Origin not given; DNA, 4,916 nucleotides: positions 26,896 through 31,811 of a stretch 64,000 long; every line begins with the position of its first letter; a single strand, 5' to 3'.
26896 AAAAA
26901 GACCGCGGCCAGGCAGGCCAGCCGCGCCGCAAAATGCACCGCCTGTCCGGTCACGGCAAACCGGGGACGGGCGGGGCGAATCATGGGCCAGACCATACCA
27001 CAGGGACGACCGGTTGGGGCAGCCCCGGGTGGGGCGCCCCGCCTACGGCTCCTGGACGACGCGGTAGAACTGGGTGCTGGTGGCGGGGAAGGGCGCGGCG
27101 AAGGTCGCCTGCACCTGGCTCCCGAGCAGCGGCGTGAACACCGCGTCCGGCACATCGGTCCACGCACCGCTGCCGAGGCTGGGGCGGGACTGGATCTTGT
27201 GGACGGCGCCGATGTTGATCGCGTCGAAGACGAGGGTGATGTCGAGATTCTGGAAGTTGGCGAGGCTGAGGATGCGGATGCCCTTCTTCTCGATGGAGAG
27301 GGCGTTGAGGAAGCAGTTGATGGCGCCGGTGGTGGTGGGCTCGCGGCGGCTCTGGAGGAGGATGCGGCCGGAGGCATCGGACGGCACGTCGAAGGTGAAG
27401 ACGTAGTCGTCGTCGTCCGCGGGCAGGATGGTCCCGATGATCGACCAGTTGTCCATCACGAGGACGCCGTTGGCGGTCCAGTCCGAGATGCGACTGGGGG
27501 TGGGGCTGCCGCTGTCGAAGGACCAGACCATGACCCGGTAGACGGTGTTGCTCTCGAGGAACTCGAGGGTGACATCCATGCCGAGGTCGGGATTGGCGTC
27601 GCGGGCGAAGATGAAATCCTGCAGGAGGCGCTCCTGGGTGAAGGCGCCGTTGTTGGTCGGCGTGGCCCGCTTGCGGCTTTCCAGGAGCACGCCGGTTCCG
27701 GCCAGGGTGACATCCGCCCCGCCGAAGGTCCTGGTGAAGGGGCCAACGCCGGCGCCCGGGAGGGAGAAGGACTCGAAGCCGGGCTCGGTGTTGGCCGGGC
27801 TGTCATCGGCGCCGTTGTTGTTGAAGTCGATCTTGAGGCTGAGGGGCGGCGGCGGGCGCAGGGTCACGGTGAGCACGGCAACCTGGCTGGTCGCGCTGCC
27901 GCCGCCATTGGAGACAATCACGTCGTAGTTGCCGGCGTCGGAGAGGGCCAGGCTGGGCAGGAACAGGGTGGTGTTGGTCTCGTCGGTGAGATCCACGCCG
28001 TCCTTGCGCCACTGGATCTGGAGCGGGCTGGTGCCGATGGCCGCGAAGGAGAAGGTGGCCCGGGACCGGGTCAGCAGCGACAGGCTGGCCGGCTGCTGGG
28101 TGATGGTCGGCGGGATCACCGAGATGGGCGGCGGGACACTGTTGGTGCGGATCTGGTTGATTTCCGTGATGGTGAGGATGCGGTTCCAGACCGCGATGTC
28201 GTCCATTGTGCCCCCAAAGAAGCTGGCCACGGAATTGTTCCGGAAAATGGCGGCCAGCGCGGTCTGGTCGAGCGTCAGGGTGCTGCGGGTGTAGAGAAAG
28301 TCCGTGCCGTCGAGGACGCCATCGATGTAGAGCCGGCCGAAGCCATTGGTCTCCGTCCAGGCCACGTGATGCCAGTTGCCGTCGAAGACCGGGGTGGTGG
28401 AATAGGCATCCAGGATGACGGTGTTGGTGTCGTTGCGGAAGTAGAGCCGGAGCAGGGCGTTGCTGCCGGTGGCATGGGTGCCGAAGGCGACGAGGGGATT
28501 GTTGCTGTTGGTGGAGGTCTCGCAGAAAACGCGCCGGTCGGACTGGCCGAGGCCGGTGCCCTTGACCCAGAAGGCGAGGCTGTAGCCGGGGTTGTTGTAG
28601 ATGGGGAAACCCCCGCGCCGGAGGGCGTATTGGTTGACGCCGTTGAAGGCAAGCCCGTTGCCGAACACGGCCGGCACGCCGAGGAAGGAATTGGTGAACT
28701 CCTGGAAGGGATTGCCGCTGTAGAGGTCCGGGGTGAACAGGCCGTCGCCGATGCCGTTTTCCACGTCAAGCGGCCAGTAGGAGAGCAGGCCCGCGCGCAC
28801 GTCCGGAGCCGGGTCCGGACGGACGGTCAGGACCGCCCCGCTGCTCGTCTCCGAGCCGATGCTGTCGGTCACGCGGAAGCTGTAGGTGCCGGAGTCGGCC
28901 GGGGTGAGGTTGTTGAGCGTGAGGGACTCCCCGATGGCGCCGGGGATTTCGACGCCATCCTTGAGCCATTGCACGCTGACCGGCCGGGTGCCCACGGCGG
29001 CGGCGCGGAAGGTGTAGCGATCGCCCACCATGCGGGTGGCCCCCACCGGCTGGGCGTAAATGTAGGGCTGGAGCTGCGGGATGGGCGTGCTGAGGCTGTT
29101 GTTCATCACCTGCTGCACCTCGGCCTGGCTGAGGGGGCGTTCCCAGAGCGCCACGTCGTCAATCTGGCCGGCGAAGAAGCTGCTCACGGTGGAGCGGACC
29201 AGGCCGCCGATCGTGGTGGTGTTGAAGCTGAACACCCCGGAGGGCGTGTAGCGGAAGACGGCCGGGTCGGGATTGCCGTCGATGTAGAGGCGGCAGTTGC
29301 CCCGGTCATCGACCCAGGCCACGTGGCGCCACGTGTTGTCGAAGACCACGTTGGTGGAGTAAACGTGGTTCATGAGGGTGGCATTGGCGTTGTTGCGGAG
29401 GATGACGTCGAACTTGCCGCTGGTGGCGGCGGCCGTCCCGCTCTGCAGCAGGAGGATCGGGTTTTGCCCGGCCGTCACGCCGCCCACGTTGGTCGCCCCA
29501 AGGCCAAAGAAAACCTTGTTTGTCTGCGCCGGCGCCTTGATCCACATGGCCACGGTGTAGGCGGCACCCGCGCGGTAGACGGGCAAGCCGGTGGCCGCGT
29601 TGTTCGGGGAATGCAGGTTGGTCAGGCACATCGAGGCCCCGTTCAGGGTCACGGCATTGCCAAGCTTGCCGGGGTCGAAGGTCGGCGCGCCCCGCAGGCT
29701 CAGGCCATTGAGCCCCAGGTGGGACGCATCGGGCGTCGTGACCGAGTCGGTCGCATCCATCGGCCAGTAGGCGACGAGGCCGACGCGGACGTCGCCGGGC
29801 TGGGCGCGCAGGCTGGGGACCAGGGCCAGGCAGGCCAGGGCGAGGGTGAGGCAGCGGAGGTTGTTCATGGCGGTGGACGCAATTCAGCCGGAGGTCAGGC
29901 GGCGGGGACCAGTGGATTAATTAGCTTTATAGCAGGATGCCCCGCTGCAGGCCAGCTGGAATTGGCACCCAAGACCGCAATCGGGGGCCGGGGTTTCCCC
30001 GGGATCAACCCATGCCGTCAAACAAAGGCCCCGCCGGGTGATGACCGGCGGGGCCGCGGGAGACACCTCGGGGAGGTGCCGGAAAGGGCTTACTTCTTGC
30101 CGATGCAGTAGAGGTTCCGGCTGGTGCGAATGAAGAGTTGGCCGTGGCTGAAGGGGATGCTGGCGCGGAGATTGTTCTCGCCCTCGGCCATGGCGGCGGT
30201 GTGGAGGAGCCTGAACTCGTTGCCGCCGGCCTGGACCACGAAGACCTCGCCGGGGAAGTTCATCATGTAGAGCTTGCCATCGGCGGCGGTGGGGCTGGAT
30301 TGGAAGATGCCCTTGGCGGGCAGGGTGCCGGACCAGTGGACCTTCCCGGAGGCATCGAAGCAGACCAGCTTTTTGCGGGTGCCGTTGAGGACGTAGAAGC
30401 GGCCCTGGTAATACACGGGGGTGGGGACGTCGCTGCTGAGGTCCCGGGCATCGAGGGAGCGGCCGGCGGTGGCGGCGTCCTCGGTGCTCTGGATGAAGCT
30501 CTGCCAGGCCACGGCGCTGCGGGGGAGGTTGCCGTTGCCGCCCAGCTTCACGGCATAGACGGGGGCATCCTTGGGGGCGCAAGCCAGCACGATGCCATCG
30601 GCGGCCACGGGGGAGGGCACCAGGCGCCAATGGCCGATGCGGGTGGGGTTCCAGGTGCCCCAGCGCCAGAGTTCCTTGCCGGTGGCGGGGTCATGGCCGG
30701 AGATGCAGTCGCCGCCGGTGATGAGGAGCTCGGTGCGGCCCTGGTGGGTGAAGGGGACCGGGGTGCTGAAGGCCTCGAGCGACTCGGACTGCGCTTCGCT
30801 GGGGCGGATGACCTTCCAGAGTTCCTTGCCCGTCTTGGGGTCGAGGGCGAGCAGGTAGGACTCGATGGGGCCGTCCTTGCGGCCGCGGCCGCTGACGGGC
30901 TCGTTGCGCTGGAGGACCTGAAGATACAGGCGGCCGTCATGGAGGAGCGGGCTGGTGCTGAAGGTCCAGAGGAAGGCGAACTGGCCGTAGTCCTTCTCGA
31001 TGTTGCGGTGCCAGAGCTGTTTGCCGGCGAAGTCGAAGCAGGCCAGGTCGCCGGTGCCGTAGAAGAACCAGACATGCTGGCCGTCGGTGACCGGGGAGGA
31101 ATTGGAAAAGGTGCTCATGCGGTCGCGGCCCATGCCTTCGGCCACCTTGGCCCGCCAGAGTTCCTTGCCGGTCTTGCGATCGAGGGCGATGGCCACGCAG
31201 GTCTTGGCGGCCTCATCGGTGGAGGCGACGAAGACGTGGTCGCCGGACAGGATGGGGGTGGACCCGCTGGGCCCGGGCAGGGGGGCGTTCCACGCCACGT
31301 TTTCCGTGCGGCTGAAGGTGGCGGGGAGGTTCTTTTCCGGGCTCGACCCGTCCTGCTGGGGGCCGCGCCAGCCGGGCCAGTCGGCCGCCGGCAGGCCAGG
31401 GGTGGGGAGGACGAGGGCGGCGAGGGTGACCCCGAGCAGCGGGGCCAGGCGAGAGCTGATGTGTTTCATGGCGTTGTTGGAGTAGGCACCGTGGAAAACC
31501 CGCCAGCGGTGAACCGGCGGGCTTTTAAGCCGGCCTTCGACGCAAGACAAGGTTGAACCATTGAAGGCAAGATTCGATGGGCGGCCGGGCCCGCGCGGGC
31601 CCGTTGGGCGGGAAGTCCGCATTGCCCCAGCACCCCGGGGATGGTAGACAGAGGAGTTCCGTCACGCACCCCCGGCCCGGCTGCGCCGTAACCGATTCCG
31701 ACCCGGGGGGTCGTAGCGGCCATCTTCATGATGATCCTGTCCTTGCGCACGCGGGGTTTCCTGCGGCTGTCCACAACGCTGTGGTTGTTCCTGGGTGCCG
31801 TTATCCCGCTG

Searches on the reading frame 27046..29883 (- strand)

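Call 13: search_protein_families(library=pfam, proteins=[window:27046-29883:-], max_evalue=0.001)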
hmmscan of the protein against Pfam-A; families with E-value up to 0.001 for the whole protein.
window:27046-29883:- (946 aa): 8 families
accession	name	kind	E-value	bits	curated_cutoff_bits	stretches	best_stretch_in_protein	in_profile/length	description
PF13385.13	Laminin_G_3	-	5e-37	127.8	27.6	2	431-575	16-150/151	Concanavalin A-like lectin/glucanases superfamily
PF07679.22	I-set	-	3.9e-19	69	23.7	2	592-670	1-88/90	Immunoglobulin I-set domain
PF13927.12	Ig_3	-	2.5e-16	60.4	30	2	591-659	1-78/78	Immunoglobulin domain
PF13895.12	Ig_2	-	9.2e-10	39.1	27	0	618-673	26-79/79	Immunoglobulin domain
PF00047.31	ig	-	4.2e-08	33.8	21.8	0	286-347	7-79/81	Immunoglobulin domain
PF02210.31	Laminin_G_2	-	7.5e-06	26.9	22.9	0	171-245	41-122/126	Laminin G domain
PF07686.23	V-set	-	0.0002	22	26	0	320-354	74-108/109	Immunoglobulin V-set domain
PF00354.24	Pentaxin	-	0.00038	20.7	25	0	185-263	85-170/194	Pentaxin family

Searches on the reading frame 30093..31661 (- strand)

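Call 13: search_protein_families(library=pfam, proteins=[window:30093-31661:-], max_evalue=0.001)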
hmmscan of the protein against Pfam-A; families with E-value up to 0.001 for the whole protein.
window:30093-31661:- (523 aa): 4 families
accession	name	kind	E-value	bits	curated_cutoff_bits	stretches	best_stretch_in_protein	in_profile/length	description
PF13360.13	PQQ_2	-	5.5e-27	95.4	27.6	3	120-225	53-150/233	Outer membrane protein assembly factor BamB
PF13570.13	Beta-prop_ACSF4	-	4.4e-07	30.1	133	1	117-233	162-265/329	Beta-alanine-activating enzyme, beta-propeller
PF01011.28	PQQ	-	6.5e-07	28.9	26.7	0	132-174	49-86/595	Glucose/ethanol/alcohol dehydrogenase, beta-propeller domain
PF03478.24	Beta-prop_KIB1-4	-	0.0002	21.4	27.4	0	402-478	111-172/242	KIB1-4 beta-propeller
